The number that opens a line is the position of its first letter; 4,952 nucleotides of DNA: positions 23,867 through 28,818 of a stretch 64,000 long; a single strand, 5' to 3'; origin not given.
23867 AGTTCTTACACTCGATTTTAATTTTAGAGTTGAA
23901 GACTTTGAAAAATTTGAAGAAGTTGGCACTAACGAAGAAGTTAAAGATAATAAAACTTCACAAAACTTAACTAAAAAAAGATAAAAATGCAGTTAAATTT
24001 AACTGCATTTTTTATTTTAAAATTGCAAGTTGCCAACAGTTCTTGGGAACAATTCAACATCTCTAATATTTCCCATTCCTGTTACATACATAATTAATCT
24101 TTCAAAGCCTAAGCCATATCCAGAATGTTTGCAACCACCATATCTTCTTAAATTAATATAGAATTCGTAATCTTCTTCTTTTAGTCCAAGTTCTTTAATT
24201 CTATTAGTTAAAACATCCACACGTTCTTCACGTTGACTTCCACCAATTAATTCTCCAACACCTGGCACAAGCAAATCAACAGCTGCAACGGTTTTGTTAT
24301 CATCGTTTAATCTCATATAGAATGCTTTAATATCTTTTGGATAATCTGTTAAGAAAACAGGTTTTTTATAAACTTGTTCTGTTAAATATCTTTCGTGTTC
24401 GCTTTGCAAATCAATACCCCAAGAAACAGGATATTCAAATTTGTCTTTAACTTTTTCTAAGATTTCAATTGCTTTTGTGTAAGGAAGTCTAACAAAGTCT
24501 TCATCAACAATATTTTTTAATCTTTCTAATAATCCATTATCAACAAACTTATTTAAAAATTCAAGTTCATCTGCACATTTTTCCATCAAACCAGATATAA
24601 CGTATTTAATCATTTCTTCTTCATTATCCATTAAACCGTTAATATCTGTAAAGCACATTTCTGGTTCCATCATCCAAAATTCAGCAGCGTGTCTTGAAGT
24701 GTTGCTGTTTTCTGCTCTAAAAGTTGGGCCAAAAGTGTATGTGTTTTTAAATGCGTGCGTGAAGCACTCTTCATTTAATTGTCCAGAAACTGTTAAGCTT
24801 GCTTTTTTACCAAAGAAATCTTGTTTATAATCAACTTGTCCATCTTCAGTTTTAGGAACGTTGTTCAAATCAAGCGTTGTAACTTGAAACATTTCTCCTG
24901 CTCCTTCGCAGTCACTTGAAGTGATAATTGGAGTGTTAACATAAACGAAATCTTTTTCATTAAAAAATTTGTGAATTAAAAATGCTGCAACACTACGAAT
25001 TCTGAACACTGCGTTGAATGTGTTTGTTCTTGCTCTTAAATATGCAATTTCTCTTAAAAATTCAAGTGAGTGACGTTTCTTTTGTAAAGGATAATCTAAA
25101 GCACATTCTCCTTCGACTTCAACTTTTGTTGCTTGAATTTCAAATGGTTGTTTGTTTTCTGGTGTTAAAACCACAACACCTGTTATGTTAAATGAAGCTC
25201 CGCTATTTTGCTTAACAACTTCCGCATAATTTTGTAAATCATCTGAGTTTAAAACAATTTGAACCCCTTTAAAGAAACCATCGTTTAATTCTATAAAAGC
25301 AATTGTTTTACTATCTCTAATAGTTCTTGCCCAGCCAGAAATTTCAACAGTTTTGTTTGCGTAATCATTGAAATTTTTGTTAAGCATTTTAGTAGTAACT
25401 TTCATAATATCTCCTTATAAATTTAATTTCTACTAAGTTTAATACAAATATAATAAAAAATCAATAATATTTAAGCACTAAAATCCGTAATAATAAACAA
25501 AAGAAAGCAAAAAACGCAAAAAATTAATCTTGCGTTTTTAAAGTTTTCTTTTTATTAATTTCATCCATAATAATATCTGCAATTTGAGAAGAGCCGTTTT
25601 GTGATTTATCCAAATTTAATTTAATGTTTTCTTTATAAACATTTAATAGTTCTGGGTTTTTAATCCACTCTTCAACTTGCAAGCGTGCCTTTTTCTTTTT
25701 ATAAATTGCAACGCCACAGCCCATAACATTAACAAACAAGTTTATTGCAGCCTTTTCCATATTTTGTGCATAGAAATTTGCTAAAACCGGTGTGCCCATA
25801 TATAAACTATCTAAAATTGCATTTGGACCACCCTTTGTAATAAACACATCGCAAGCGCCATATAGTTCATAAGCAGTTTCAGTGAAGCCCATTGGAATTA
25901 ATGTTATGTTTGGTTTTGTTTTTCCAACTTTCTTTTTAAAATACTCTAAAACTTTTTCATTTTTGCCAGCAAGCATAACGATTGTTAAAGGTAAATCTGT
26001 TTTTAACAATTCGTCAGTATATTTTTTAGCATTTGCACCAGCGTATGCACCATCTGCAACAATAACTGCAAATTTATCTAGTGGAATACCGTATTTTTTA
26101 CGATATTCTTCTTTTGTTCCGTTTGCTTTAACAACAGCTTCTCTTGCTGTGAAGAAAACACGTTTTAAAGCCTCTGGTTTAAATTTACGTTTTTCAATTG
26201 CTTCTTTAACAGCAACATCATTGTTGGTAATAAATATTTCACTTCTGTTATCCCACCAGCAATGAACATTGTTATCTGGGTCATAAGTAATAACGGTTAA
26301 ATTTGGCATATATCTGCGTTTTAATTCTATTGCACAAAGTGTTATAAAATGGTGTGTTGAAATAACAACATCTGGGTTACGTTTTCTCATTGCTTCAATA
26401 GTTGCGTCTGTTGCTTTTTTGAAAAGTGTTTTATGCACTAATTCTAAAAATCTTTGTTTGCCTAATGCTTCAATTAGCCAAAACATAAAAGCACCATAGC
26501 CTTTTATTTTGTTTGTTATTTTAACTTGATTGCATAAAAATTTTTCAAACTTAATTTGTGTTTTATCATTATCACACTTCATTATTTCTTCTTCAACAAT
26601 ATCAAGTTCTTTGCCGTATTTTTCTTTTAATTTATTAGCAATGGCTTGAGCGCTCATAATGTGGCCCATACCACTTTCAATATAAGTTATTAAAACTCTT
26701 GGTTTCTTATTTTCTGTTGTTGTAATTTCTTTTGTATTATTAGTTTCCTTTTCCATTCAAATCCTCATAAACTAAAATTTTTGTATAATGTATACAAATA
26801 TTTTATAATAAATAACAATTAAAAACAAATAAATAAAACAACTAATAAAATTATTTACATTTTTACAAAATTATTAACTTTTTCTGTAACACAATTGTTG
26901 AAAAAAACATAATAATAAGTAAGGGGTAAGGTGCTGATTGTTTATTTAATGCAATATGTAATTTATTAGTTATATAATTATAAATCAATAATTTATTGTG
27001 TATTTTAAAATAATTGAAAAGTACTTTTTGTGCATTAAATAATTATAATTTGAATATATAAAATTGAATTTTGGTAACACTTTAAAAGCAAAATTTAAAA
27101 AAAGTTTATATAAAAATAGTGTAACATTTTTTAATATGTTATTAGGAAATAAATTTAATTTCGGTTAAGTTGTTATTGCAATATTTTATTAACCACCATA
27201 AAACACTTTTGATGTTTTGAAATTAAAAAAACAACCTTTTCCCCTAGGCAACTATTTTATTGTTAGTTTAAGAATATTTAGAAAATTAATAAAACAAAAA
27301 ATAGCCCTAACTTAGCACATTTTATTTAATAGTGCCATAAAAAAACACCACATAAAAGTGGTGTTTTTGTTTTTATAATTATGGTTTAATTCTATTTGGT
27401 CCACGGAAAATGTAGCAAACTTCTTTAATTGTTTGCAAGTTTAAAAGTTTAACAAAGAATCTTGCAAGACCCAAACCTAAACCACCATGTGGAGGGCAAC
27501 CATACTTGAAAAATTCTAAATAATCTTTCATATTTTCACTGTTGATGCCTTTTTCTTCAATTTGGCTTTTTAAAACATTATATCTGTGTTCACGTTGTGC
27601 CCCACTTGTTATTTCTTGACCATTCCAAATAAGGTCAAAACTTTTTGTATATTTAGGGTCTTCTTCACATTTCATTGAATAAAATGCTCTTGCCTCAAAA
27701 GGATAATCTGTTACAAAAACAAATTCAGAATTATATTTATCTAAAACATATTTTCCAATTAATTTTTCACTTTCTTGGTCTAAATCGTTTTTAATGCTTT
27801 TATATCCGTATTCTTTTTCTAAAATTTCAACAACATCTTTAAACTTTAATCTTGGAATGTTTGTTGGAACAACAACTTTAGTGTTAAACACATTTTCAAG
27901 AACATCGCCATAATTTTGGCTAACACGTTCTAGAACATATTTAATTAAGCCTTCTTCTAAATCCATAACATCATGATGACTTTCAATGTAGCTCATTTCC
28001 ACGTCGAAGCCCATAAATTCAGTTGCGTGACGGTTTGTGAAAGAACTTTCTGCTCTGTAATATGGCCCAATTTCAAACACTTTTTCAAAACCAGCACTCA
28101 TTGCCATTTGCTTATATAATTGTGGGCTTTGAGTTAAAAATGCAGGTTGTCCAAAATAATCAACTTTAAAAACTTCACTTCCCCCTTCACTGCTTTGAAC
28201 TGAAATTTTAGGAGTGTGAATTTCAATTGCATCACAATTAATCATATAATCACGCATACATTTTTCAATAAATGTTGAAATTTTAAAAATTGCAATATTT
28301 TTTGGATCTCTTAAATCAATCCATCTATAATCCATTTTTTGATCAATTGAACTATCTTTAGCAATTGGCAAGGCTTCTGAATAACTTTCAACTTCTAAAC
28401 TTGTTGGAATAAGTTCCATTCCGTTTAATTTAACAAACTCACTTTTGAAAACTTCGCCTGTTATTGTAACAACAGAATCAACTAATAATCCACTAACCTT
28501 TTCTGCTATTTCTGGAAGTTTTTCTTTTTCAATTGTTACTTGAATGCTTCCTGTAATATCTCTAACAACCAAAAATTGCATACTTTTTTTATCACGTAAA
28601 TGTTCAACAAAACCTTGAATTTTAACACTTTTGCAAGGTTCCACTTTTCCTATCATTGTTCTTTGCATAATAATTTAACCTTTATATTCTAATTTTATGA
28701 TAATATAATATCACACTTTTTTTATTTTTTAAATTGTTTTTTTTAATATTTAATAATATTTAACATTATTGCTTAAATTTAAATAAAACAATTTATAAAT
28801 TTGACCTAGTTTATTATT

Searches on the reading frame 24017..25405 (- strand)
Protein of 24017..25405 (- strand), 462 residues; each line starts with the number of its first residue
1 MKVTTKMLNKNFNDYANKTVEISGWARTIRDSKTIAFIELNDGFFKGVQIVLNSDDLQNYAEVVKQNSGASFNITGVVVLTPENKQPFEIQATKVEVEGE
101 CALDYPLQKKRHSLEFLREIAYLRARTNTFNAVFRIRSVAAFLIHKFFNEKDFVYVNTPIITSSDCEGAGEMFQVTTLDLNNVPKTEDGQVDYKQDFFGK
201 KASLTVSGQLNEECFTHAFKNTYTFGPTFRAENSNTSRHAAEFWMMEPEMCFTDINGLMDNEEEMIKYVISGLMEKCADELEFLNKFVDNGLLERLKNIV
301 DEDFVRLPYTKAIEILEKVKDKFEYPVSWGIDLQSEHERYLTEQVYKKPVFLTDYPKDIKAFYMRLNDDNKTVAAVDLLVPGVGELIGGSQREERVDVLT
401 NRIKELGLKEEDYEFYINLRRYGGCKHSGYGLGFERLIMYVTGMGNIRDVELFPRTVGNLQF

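Call 70: search_protein_families(library=pfam, proteins=[window:24017-25405:-], max_evalue=0.00001)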
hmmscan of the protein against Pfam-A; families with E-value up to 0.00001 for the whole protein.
window:24017-25405:- (462 aa): 2 families
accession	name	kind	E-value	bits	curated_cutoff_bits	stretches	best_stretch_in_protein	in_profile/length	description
PF00152.25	tRNA-synt_2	-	7.2e-67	226.1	25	1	118-456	6-307/308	tRNA synthetases class II (D, K and N)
PF01336.31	tRNA_anti-codon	-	1.7e-09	37.9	27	1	20-97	1-74/75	OB-fold nucleic acid binding domain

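Call 75: find_related_loci(query=window:24017-25405:-, collection=genome_contigs, flank=500)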
Query window:24017-25405:- (462 aa) in genome_contigs; peptide patterns used: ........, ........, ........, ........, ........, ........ (x = any residue, [..] = any of these).
599 stretches matched a pattern (row limit reached: there are more); 592 encode a relative of the query (tblastn E <= 1e-3); the best 80 are kept; 80 distinct loci.
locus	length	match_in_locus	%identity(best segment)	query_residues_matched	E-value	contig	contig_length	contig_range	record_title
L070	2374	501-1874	73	2-461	0e+0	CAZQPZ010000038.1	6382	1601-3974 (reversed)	MAG TPA_asm: uncultured Lachnospiraceae bacterium isolate SRP199465_co2_164 genome assembly, contig: NODE_37614_length_6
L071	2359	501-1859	73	8-461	0e+0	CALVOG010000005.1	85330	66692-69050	MAG: uncultured Clostridia bacterium isolate BRZ_CQ__bin29 genome assembly, contig: BRZ_CQ__NODE_315_length_85330_cov_12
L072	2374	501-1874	71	2-461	0e+0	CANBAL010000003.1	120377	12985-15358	MAG TPA_asm: uncultured Clostridia bacterium isolate SRR15322609_bin.15_metawrap_v1.3_MAG genome assembly, contig: NODE.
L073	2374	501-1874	71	2-461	0e+0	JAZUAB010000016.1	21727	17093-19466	MAG: Candidatus Onthoplasma sp. isolate T1900045322_YK20190011.MAGScoT_cleanbin_000119 SGB_6375_k141_3896484, whole geno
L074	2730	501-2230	70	2-461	0e+0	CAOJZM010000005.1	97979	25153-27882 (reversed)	MAG TPA_asm: uncultured Christensenella sp. isolate SRR17684625_bin.32_metawrap_v1.3_MAG genome assembly, contig: NODE.2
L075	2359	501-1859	68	10-461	0e+0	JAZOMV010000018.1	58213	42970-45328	MAG: Christensenellaceae bacterium isolate T1900045644_YK20190338.MAGScoT_cleanbin_000022 SGB_8155_k141_1380750, whole g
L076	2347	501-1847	67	15-462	0e+0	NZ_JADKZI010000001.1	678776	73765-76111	Flavonifractor sp. AGMB03687 AGMB03687Contig1, whole genome shotgun sequence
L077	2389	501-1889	67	1-462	0e+0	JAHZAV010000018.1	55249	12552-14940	MAG: Lachnospiraceae bacterium isolate HRGM_Genome_1939 HRGM_Genome_1939_18, whole genome shotgun sequence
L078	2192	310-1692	65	3-462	0e+0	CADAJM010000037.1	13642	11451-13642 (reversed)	MAG: uncultured Clostridiales bacterium isolate RUG13350 genome assembly, contig: RUG13350_asm_37, whole genome shotgun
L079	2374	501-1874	68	8-461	0e+0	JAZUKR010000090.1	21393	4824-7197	MAG: Christensenellaceae bacterium isolate T1900045248_TH20190018.MAGScoT_cleanbin_000051 SGB_5699_k141_4000041, whole g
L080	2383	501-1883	65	3-462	0e+0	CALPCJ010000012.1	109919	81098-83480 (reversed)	Senimuribacter sp. DSM 106208 isolate Eubacteriaceae_gen_nov1_DSM106208 genome assembly, contig: NODE_12_length_109919_c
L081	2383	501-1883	64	3-462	0e+0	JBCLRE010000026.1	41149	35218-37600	Anaerovoracaceae bacterium 42-11 voucher GPTB0096 scaffold26, whole genome shotgun sequence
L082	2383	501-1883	66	2-462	0e+0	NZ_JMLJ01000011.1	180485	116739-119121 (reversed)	Clostridium hydrogeniformans DSM 21757 BR69DRAFT_scaffold00008.8_C, whole genome shotgun sequence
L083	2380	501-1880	64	3-462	0e+0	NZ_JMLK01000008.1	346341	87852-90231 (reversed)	Clostridium akagii DSM 12554 BR66DRAFT_scaffold00005.5_C, whole genome shotgun sequence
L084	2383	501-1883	65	2-462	0e+0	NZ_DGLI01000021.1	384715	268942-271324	MAG: Clostridium sp. UBA4548 UBA4548_contig_55, whole genome shotgun sequence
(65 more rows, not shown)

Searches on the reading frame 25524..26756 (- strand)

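Call 70: search_protein_families(library=pfam, proteins=[window:25524-26756:-], max_evalue=0.00001)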
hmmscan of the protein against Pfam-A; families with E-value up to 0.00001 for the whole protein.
window:25524-26756:- (410 aa): 1 family
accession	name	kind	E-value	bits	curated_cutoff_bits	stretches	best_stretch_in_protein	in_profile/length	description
PF06925.17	MGDG_synth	-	1.5e-08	35.3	25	1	32-187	1-153/169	Monogalactosyldiacylglycerol (MGDG) synthase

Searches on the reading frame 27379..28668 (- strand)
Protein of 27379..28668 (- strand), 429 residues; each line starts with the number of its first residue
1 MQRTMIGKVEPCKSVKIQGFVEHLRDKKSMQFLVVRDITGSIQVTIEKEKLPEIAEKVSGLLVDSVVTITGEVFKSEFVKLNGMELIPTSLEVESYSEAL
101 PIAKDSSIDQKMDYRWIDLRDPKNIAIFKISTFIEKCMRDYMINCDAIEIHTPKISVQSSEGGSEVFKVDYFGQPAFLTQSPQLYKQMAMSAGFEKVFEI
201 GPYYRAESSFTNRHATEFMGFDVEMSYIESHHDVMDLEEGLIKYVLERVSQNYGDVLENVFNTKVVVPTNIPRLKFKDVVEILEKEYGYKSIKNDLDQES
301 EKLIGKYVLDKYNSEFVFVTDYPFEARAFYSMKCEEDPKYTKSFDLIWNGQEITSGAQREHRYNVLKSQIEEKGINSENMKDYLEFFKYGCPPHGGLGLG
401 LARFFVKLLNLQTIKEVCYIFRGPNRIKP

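Call 71: search_protein_families(library=pfam, proteins=[window:27379-28668:-], max_evalue=0.00001)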
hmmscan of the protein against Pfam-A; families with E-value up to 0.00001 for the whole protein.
window:27379-28668:- (429 aa): 2 families
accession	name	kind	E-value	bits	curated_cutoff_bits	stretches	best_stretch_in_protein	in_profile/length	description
PF00152.25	tRNA-synt_2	-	1.1e-81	274.8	25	1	109-418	3-302/308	tRNA synthetases class II (D, K and N)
PF01336.31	tRNA_anti-codon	-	3.3e-11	43.4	27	1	15-93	1-74/75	OB-fold nucleic acid binding domain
